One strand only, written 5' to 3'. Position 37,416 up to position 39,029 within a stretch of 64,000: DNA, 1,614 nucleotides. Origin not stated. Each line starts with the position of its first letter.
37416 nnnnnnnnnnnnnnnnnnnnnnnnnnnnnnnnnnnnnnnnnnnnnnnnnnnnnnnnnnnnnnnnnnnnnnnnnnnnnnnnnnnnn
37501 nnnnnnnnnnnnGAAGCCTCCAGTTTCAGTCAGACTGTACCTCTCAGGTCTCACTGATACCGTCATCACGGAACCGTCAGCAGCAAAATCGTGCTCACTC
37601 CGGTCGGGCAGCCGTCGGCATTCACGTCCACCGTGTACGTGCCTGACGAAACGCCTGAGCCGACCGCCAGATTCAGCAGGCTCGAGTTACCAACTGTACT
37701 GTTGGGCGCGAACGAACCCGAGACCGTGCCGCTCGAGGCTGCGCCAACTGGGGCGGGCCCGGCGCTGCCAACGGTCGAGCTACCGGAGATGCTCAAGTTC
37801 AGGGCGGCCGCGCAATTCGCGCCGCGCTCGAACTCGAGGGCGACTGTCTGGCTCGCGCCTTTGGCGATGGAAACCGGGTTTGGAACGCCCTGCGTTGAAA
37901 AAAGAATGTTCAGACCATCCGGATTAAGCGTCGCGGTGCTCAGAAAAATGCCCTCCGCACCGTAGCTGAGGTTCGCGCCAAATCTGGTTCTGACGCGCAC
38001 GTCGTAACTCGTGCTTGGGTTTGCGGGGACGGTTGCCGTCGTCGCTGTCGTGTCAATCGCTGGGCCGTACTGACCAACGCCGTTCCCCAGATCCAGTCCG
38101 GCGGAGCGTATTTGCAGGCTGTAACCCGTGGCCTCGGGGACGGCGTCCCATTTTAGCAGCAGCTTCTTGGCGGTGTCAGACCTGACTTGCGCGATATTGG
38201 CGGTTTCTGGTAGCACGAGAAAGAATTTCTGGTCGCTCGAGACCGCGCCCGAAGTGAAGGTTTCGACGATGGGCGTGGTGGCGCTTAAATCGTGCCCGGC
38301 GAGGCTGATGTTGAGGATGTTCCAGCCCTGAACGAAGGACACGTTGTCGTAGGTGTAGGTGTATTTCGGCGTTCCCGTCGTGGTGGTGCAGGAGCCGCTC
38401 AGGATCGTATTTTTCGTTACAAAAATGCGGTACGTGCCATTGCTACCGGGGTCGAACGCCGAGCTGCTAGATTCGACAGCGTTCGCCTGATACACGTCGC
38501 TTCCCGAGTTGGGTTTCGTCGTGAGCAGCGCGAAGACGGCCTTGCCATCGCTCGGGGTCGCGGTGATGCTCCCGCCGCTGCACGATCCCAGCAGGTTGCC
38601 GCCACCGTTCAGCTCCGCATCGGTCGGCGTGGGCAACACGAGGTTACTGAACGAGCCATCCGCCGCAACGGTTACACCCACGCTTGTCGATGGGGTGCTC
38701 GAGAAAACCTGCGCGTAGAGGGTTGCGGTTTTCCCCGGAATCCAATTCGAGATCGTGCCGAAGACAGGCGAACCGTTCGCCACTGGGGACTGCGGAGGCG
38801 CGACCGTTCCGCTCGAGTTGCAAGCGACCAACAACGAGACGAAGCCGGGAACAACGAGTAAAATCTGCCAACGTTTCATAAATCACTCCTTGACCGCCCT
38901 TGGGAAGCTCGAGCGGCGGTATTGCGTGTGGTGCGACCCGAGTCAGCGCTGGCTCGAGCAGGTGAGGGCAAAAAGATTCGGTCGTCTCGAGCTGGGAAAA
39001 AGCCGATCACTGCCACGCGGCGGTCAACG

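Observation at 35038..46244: Orphan eight-gene secreted/lipoprotein operon behind a BTAD-TPR (SARP-like) regulator: candidate novel envelope system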

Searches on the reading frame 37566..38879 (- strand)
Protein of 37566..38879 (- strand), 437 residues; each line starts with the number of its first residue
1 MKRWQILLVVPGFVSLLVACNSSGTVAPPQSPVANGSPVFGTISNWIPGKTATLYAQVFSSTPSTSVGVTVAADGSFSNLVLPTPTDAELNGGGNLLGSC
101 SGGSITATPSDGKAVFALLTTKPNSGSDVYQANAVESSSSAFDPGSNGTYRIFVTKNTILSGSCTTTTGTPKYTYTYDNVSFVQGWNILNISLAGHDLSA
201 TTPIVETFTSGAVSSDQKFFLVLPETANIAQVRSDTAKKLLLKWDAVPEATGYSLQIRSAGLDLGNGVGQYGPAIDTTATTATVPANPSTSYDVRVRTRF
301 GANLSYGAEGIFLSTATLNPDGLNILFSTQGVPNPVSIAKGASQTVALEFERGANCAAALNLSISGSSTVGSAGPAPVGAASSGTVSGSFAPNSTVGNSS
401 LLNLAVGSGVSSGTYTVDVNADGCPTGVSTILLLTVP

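Call 4: search_protein_families(library=pfam, proteins=[window:37566-38879:-], max_evalue=1)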
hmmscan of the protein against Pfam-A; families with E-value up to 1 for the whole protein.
window:37566-38879:- (437 aa): 1 family
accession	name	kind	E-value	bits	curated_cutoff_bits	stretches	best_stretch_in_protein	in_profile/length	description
PF00041.27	fn3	-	0.076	13.7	25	1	231-302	7-72/84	Fibronectin type III domain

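Call 5: search_protein_families(library=ncbifam, proteins=[window:37566-38879:-], max_evalue=1)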
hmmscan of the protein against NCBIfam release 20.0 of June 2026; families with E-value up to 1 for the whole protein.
window:37566-38879:- (437 aa): 1 family
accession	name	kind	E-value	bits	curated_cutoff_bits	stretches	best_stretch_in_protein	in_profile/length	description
NF041940.1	choice_anch_X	domain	0.52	10.1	25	0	140-155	21-36/37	choice-of-anchor X domain-containing protein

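Call 37: search_protein_families(library=padloc, proteins=[window:37566-38879:-], max_evalue=0.1)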
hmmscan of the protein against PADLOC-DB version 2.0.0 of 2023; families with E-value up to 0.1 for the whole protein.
window:37566-38879:- (437 aa): 0 families

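Call 83: search_solved_structures(query=window:37566-38879:-, max_evalue=1)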
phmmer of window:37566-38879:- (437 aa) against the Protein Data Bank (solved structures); distinct sequences matched with E-value up to 1: 1.
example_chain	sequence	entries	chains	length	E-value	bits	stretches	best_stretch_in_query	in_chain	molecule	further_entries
5j7k_A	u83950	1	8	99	0.16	14.2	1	231-299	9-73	FN3con-a-lys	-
